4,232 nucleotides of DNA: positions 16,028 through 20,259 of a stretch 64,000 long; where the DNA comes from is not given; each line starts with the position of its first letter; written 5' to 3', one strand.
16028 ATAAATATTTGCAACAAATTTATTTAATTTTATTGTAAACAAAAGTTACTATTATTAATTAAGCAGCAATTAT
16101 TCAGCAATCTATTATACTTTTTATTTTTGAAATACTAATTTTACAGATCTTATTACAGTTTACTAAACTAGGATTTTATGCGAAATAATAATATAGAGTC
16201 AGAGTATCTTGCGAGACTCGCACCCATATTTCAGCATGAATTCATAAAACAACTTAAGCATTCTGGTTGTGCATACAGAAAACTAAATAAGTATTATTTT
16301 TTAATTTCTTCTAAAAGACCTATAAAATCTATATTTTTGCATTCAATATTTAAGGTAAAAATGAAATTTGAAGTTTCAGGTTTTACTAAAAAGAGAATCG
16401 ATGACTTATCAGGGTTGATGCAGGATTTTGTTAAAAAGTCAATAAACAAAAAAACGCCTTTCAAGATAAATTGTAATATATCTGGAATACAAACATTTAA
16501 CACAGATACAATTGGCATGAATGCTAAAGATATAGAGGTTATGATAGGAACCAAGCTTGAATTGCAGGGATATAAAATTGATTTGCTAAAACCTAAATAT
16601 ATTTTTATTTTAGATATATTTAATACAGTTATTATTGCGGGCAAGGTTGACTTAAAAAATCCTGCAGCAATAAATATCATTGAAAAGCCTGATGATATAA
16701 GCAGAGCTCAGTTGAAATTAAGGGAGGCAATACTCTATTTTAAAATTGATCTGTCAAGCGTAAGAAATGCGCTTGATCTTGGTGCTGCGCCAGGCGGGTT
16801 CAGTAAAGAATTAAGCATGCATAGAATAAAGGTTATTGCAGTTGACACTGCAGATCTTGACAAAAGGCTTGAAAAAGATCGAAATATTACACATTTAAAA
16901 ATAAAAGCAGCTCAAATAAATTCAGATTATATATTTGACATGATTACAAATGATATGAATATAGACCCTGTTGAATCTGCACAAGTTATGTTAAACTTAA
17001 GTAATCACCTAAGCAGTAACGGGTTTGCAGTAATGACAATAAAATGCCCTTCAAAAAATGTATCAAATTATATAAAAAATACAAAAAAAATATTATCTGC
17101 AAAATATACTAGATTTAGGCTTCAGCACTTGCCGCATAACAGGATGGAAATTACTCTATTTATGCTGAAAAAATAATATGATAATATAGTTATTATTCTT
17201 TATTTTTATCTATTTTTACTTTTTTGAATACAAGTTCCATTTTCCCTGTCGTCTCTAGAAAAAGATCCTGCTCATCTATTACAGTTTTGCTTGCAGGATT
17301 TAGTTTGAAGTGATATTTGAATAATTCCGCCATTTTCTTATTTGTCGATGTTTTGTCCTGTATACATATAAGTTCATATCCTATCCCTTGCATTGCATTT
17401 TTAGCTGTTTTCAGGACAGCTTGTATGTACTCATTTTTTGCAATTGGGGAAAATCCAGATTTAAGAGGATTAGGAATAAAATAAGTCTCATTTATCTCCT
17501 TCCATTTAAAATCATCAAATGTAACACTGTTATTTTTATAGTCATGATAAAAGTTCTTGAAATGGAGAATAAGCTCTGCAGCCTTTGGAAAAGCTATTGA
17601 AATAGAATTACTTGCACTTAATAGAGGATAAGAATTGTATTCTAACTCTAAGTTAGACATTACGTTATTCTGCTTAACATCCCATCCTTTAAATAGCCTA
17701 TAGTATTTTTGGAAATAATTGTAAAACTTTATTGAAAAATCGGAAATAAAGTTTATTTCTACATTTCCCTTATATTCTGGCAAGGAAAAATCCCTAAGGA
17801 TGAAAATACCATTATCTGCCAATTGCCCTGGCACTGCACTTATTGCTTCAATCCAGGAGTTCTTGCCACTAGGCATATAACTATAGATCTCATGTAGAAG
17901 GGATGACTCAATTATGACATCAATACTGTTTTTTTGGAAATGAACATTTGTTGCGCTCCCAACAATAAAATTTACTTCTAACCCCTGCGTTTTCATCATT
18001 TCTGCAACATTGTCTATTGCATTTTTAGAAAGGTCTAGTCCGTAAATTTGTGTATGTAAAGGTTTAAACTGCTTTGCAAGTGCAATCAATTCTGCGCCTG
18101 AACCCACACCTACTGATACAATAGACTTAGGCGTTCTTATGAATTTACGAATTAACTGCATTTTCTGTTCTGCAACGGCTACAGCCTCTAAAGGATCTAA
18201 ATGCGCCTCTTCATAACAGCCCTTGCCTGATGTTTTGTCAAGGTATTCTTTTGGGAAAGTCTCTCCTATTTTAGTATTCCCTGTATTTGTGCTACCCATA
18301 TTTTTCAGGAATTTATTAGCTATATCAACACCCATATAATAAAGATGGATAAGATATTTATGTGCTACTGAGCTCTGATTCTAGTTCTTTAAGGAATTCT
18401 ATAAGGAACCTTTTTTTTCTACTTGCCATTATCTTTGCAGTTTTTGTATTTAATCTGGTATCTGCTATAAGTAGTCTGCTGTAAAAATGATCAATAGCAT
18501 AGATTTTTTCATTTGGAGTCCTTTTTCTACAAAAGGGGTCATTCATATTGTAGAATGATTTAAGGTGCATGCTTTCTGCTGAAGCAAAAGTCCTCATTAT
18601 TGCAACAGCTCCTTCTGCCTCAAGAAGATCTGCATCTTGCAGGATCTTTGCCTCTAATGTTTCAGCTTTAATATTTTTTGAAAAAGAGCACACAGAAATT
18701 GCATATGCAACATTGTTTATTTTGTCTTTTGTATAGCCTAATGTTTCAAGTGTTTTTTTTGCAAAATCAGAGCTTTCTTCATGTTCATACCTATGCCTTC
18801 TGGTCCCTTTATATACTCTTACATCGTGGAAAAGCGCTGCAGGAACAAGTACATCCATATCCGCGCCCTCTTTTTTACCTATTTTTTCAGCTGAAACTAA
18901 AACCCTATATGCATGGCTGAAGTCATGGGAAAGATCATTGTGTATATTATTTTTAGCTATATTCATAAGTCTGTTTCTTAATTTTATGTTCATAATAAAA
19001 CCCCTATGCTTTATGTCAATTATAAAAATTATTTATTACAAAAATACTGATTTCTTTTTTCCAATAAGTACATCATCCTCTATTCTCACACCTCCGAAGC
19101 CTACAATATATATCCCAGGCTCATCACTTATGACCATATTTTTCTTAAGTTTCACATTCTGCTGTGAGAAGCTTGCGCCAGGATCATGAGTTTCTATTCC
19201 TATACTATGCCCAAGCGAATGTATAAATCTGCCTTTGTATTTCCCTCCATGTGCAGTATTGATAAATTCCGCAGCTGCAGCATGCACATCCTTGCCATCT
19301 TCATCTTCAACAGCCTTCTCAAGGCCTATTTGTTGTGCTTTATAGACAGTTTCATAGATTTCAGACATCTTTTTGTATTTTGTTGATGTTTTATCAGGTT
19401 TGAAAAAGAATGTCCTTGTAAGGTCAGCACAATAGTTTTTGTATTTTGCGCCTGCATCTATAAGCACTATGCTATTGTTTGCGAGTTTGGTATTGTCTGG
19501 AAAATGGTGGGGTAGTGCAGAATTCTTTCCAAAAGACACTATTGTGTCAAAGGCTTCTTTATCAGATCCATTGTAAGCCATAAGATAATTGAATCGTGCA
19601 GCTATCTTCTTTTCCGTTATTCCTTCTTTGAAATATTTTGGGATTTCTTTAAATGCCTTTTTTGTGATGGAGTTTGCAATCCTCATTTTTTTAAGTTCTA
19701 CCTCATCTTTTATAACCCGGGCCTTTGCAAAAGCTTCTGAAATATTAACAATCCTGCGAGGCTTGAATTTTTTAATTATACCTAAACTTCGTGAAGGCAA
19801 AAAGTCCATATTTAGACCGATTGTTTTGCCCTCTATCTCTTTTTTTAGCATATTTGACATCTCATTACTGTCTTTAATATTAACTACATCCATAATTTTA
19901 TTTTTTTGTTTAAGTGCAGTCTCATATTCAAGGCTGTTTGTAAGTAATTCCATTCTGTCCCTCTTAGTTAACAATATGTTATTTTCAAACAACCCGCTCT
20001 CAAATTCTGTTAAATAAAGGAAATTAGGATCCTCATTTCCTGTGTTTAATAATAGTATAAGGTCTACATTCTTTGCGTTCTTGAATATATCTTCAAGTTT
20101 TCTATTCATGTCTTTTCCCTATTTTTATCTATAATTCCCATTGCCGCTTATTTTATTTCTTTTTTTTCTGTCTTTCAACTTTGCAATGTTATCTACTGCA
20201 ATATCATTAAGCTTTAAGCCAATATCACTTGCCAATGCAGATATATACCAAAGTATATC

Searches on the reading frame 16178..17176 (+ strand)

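Call 33: search_protein_families(library=pfam, proteins=[window:16178-17176:+], max_evalue=0.001)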
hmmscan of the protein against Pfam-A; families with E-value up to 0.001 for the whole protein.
window:16178-17176:+ (332 aa): 1 family
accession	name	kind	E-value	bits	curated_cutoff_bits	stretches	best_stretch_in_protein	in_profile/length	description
PF01728.25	FtsJ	-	3.8e-10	40.4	24.1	1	175-263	3-104/181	FtsJ-like methyltransferase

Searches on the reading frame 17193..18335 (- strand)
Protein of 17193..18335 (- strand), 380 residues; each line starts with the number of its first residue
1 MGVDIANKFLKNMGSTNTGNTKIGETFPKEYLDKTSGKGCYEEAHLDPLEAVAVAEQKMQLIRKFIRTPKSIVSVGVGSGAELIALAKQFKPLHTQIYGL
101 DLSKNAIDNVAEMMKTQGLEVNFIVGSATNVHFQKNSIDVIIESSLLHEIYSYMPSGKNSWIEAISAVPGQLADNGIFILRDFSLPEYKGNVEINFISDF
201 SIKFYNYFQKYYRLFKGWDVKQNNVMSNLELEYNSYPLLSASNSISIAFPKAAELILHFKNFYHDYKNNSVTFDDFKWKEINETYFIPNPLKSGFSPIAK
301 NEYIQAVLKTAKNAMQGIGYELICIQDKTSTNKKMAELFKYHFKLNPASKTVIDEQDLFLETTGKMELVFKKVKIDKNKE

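Call 33: search_protein_families(library=pfam, proteins=[window:17193-18335:-], max_evalue=0.001)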
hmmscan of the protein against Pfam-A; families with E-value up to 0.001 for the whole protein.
window:17193-18335:- (380 aa): 6 families
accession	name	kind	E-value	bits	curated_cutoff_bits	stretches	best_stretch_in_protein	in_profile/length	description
PF13649.12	Methyltransf_25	-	2.4e-12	47.8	27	1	72-149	1-76/97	Methyltransferase domain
PF08241.18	Methyltransf_11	-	1.2e-10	42.3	21.2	1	74-150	2-73/95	Methyltransferase domain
PF13847.12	Methyltransf_31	-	2e-10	40.9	27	1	72-184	7-113/145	Methyltransferase domain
PF08242.18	Methyltransf_12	-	6.1e-08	33.7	30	1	75-177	3-97/98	Methyltransferase domain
PF01209.24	Ubie_methyltran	-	0.00023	21.1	20.1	1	66-142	45-121/233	ubiE/COQ5 methyltransferase family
PF13489.12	Methyltransf_23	-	0.00074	19.7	27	0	61-183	15-119/164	Methyltransferase domain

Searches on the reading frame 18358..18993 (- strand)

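Call 33: search_protein_families(library=pfam, proteins=[window:18358-18993:-], max_evalue=0.001)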
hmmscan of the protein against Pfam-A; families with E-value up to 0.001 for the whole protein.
window:18358-18993:- (211 aa): 1 family
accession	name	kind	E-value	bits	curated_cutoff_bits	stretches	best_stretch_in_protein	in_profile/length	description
PF01966.28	HD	-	3.2e-09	37.5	22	1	25-126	2-115/116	HD domain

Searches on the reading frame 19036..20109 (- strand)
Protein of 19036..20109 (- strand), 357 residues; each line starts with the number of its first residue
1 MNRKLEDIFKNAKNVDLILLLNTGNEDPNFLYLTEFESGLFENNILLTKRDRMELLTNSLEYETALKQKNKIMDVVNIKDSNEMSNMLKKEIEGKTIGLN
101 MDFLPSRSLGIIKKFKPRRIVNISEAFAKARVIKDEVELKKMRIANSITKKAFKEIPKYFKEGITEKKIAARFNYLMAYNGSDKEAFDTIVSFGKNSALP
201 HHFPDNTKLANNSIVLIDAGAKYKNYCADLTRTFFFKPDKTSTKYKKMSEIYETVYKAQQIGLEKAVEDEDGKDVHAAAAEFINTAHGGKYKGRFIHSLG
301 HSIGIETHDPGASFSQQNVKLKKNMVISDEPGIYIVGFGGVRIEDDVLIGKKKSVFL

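Call 34: search_protein_families(library=pfam, proteins=[window:19036-20109:-], max_evalue=0.001)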
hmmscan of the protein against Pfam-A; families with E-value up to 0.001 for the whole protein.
window:19036-20109:- (357 aa): 2 families
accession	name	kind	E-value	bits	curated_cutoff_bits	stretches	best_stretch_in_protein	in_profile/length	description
PF00557.29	Peptidase_M24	-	5.6e-60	203.1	23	1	140-350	1-207/208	Metallopeptidase family M24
PF01321.24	Creatinase_N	-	1.7e-10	41.9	22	1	12-133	11-128/128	Creatinase/Prolidase N-terminal domain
